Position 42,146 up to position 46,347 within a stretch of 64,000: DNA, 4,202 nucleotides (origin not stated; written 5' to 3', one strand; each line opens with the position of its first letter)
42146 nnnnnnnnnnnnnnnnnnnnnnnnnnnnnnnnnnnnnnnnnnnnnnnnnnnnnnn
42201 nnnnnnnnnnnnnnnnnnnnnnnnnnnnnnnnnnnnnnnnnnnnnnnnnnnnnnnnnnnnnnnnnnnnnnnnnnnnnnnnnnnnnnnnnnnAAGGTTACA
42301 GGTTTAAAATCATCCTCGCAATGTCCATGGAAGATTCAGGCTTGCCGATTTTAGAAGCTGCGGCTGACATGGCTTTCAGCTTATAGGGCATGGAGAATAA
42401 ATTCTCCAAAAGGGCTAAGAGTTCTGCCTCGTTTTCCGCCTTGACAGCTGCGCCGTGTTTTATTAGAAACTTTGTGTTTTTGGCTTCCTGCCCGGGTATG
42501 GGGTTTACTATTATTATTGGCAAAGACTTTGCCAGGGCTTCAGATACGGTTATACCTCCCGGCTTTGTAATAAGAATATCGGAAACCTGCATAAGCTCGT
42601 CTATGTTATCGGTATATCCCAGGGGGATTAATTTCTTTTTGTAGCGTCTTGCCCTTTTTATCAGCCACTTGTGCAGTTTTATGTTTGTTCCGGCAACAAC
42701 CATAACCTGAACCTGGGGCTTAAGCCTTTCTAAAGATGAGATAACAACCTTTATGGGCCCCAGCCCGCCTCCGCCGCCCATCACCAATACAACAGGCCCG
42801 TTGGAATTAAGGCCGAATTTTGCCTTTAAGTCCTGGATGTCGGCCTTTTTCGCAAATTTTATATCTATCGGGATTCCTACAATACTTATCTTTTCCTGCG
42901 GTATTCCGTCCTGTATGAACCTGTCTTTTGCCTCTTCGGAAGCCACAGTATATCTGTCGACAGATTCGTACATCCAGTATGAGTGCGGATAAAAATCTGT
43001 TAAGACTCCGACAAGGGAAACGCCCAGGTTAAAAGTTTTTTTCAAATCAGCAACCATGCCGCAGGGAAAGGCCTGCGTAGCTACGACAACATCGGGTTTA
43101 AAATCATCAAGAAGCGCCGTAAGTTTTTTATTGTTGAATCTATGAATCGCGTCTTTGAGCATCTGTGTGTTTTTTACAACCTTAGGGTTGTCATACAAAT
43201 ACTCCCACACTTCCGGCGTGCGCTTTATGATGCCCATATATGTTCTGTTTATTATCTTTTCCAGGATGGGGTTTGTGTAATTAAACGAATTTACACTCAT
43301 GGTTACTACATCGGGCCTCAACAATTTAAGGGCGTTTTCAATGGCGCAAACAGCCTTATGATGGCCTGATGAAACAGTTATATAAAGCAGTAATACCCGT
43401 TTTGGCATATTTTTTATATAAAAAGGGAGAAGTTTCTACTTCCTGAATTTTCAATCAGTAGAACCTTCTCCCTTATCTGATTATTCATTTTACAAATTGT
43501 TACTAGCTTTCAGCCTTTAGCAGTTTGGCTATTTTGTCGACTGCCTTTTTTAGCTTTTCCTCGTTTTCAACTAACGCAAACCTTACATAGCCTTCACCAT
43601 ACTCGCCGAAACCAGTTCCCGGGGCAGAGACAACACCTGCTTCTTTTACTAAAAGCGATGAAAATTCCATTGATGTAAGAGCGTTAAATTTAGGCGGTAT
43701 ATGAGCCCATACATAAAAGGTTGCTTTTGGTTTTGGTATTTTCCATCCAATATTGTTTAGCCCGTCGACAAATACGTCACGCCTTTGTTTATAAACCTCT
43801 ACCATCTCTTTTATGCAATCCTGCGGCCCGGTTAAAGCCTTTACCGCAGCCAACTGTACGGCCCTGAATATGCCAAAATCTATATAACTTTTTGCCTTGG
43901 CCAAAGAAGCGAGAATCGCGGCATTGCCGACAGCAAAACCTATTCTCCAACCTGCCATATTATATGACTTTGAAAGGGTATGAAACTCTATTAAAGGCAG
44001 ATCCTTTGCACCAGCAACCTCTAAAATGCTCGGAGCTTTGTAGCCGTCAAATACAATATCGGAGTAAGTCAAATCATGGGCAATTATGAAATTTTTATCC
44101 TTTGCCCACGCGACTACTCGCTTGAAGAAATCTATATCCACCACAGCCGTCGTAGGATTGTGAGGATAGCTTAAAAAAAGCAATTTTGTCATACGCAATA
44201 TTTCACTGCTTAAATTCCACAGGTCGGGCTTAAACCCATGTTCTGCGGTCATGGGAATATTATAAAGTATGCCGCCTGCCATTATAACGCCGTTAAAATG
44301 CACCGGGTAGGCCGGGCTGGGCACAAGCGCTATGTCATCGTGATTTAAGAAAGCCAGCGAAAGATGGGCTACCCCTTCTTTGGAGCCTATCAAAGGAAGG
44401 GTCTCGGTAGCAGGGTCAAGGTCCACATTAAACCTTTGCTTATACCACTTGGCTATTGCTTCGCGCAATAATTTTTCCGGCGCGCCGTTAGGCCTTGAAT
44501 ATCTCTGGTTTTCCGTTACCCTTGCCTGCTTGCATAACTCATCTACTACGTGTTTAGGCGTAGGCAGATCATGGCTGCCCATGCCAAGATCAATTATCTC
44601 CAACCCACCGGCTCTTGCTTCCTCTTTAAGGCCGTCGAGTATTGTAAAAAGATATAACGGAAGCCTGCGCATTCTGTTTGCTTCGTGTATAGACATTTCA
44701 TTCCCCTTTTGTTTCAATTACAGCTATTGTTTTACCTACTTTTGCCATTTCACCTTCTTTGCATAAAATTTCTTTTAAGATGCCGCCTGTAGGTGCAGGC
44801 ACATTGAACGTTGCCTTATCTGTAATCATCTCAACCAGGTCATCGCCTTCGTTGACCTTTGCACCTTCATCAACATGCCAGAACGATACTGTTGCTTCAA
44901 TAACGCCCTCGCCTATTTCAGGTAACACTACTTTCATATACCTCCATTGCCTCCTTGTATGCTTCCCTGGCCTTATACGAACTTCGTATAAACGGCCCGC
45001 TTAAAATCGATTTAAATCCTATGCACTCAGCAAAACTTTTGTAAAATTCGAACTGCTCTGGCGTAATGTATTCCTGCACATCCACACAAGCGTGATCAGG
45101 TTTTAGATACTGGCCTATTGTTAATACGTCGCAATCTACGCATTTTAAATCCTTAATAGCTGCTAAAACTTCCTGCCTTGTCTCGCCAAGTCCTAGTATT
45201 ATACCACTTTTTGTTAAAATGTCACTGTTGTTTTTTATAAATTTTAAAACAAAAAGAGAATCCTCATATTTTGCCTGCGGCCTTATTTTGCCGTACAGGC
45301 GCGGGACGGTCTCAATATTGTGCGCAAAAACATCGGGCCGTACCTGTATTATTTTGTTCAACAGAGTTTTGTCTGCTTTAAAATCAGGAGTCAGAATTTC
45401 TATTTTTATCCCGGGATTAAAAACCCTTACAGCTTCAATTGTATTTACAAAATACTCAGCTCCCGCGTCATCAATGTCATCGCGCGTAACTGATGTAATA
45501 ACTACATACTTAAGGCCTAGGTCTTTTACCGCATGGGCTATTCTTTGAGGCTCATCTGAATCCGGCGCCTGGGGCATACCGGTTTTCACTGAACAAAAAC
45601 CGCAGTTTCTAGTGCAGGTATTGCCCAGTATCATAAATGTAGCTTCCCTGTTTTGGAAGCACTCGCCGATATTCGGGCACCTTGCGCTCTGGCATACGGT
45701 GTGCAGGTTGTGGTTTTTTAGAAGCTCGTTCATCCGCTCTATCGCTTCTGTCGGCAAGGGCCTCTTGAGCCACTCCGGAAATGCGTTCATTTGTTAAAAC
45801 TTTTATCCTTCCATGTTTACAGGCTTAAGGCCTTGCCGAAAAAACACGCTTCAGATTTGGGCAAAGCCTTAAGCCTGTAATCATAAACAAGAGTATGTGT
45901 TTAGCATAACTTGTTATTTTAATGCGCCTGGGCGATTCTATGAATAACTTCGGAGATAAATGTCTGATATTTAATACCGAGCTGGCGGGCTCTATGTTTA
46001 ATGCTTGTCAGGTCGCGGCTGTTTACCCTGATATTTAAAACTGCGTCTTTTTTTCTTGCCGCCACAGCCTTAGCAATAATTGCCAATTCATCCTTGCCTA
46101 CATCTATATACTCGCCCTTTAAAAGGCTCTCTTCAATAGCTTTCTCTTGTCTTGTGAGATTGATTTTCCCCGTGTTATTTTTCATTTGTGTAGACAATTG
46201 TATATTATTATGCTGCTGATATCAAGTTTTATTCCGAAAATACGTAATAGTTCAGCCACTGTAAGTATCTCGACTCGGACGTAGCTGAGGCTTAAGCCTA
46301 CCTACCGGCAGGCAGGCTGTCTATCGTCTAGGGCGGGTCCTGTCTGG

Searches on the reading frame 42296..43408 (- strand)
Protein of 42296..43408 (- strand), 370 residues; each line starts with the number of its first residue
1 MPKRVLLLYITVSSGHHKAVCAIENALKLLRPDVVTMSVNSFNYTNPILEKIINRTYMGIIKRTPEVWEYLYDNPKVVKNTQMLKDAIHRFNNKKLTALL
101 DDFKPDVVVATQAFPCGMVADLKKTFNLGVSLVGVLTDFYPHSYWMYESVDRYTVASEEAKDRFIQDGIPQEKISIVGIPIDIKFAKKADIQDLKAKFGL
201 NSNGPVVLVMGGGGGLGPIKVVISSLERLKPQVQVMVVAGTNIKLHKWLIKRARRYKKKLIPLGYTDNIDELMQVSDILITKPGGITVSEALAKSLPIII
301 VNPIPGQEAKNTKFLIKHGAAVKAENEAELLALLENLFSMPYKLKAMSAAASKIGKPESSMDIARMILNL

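Call 53: search_protein_families(library=pfam, max_evalue=0.0001, proteins=[window:42296-43408:-])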
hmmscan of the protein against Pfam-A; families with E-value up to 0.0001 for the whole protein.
window:42296-43408:- (370 aa): 6 families
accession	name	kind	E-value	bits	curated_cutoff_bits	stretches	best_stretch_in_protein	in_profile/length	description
PF06925.17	MGDG_synth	-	5e-29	102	25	1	16-181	1-169/169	Monogalactosyldiacylglycerol (MGDG) synthase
PF04101.22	Glyco_tran_28_C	-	1.3e-12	48.5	22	1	206-353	1-156/166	Glycosyltransferase family 28 C-terminal domain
PF00534.26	Glycos_transf_1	-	1.9e-11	44.2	26.4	1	191-352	2-170/172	Glycosyl transferases group 1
PF13439.12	Glyco_transf_4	-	2.1e-06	28.3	28.5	1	91-184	59-169/170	Glycosyltransferase Family 4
PF02350.25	Epimerase_2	-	1.5e-05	24.5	30.6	1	154-367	127-346/347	UDP-N-acetylglucosamine 2-epimerase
PF13692.12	Glyco_trans_1_4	-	5.1e-05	24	27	0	220-335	18-137/142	Glycosyl transferases group 1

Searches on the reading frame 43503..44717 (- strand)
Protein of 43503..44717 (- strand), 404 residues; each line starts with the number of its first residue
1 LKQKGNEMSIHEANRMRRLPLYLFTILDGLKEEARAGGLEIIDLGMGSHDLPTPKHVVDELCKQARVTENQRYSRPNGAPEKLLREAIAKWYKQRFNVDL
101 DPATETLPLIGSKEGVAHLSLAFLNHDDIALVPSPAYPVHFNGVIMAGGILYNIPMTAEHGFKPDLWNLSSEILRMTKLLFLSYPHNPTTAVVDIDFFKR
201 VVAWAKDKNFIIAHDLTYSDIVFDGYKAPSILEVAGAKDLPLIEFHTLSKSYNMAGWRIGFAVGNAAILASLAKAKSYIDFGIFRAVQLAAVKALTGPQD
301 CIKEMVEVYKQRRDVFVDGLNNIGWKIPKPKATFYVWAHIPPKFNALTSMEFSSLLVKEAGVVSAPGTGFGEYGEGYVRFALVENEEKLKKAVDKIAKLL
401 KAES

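Call 53: search_protein_families(library=pfam, max_evalue=0.0001, proteins=[window:43503-44717:-])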
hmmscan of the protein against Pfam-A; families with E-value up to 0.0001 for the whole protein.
window:43503-44717:- (404 aa): 1 family
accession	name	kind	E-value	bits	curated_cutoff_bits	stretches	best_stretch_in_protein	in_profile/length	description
PF00155.27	Aminotran_1_2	-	5e-60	204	19.7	1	41-396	3-361/361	Aminotransferase class I and II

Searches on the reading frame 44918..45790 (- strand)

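Call 53: search_protein_families(library=pfam, max_evalue=0.0001, proteins=[window:44918-45790:-])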
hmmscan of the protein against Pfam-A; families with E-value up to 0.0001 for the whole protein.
window:44918-45790:- (290 aa): 2 families
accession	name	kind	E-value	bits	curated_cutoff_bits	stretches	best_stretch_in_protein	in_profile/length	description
PF04055.27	Radical_SAM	-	1.3e-20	74.7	29.5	1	53-215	1-166/166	Radical SAM superfamily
PF16881.10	LIAS_N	-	5.1e-05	24.1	27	1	4-38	61-96/96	N-terminal domain of lipoyl synthase of Radical_SAM family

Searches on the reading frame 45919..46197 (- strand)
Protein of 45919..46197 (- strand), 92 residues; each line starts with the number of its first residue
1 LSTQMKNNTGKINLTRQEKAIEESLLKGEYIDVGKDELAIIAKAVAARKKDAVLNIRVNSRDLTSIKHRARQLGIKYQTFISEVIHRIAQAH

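Call 52: search_protein_families(library=pfam, max_evalue=0.0001, proteins=[window:45919-46197:-])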
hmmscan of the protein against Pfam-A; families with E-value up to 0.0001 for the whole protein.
window:45919-46197:- (92 aa): 1 family
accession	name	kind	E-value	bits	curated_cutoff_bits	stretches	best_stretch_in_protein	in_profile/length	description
PF12441.14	CopG_antitoxin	-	3.3e-05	25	28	1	29-86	23-77/79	CopG antitoxin of type II toxin-antitoxin system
